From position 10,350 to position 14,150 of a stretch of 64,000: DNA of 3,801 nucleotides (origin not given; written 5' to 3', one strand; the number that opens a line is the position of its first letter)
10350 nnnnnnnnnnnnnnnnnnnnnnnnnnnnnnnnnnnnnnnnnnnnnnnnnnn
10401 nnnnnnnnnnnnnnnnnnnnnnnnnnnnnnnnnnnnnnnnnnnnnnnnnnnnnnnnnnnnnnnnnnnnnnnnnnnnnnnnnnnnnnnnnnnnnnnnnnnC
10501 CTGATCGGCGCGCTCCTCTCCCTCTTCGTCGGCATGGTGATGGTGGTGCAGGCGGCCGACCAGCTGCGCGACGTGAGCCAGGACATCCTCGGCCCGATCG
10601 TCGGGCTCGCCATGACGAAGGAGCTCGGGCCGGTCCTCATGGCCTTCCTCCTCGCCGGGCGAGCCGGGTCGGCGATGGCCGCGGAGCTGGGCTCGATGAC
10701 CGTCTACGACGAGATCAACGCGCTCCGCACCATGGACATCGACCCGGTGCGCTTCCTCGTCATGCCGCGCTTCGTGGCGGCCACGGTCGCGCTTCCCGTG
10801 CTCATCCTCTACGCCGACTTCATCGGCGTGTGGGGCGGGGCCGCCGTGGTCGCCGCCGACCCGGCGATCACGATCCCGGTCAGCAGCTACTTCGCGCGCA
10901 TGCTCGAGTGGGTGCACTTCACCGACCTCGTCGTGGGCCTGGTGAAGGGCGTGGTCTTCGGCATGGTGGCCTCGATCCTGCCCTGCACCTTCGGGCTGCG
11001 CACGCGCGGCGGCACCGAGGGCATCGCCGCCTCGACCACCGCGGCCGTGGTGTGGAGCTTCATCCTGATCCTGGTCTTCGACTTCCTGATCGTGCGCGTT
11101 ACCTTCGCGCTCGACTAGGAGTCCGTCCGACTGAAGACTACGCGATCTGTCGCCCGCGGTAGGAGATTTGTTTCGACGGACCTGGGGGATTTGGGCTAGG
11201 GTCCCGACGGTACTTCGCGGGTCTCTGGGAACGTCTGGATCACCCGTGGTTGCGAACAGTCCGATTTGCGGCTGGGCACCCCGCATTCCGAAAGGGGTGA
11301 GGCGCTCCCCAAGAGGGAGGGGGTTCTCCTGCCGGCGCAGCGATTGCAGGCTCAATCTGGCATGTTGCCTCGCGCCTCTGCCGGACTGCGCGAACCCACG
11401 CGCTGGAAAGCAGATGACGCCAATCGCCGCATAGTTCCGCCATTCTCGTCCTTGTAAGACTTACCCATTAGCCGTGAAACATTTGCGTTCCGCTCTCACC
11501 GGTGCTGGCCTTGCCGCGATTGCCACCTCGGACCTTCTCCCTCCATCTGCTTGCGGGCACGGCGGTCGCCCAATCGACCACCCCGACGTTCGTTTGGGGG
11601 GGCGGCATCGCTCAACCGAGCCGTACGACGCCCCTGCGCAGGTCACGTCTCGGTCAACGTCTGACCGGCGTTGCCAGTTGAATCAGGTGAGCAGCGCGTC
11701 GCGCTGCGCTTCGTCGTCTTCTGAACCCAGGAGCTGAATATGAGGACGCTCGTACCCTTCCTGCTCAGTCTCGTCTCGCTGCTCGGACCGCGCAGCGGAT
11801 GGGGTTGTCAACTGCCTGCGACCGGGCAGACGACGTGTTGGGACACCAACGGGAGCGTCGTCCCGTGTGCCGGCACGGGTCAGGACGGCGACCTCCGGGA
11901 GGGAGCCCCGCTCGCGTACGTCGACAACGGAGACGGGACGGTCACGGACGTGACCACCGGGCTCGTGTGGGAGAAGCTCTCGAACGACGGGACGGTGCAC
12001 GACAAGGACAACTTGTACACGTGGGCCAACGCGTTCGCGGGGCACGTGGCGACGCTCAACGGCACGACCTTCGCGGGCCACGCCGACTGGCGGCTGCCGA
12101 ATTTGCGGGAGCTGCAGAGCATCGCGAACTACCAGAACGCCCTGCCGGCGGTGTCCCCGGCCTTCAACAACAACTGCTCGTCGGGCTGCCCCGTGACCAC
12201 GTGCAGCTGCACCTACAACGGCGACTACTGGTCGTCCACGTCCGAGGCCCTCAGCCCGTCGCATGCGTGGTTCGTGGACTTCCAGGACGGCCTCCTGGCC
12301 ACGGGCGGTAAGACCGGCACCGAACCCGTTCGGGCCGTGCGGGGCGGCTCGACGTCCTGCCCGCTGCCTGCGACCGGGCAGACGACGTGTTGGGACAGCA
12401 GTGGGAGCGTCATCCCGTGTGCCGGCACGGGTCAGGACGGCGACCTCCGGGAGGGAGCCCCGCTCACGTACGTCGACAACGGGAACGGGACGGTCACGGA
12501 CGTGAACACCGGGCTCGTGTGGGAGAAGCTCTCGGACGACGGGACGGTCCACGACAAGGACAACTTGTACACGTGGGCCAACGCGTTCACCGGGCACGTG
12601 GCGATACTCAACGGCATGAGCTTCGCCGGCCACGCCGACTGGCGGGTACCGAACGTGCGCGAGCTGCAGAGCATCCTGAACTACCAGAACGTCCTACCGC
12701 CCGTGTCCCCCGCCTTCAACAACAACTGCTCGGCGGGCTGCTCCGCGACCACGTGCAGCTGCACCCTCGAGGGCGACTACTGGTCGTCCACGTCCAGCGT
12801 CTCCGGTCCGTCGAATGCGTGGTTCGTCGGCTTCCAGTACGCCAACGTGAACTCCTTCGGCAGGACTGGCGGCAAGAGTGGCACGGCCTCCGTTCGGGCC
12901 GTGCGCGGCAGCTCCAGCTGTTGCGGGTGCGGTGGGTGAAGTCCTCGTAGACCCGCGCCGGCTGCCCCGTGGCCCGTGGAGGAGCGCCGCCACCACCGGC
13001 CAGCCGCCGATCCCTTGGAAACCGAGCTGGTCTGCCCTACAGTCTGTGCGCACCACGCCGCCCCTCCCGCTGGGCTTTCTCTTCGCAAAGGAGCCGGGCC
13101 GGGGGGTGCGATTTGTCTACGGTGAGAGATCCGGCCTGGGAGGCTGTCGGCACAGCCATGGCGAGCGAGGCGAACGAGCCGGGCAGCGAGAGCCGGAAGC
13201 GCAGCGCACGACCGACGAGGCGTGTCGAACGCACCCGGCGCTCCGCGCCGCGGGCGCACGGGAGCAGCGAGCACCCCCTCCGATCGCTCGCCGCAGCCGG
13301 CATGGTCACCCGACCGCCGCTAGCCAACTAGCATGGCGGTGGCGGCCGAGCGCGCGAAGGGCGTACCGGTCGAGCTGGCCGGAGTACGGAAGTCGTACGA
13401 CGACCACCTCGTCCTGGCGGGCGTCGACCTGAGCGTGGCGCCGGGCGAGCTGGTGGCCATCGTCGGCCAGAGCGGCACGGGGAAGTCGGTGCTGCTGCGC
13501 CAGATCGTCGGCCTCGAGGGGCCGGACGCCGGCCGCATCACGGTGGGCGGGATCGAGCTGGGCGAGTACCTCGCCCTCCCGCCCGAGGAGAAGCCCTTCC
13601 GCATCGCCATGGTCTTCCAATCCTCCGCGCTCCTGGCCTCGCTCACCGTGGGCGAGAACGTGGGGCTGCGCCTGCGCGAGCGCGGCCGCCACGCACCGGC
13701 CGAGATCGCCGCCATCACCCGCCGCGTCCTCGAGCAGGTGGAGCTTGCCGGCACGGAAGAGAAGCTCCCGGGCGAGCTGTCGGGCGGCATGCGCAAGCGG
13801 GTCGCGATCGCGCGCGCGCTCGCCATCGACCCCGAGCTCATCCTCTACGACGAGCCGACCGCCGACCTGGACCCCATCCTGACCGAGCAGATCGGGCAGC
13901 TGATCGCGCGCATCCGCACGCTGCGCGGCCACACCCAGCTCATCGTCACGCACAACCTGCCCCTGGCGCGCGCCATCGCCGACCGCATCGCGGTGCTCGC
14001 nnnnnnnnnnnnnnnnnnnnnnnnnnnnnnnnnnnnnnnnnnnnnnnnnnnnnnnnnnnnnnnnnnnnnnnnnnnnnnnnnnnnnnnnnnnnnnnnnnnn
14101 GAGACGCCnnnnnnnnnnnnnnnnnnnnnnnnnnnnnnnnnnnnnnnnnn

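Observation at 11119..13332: Mla operon split by a 2.2 kb insertion carrying an internally duplicated DUF1566 adhesin-like gene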

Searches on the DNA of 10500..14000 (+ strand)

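Call 6: search_rna_families(source=window, start=10500, end=14000, threshold=evalue, max_evalue=1)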
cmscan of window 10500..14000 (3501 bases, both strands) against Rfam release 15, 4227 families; matches with E-value up to 1: 0.
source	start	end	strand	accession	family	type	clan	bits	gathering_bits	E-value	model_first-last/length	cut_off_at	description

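Call 57: search_dna_similar(query=window:11119-13332:+, collection=plasmids, mode=distant, max_rows=8)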
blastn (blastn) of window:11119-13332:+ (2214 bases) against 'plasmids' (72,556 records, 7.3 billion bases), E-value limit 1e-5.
No match.
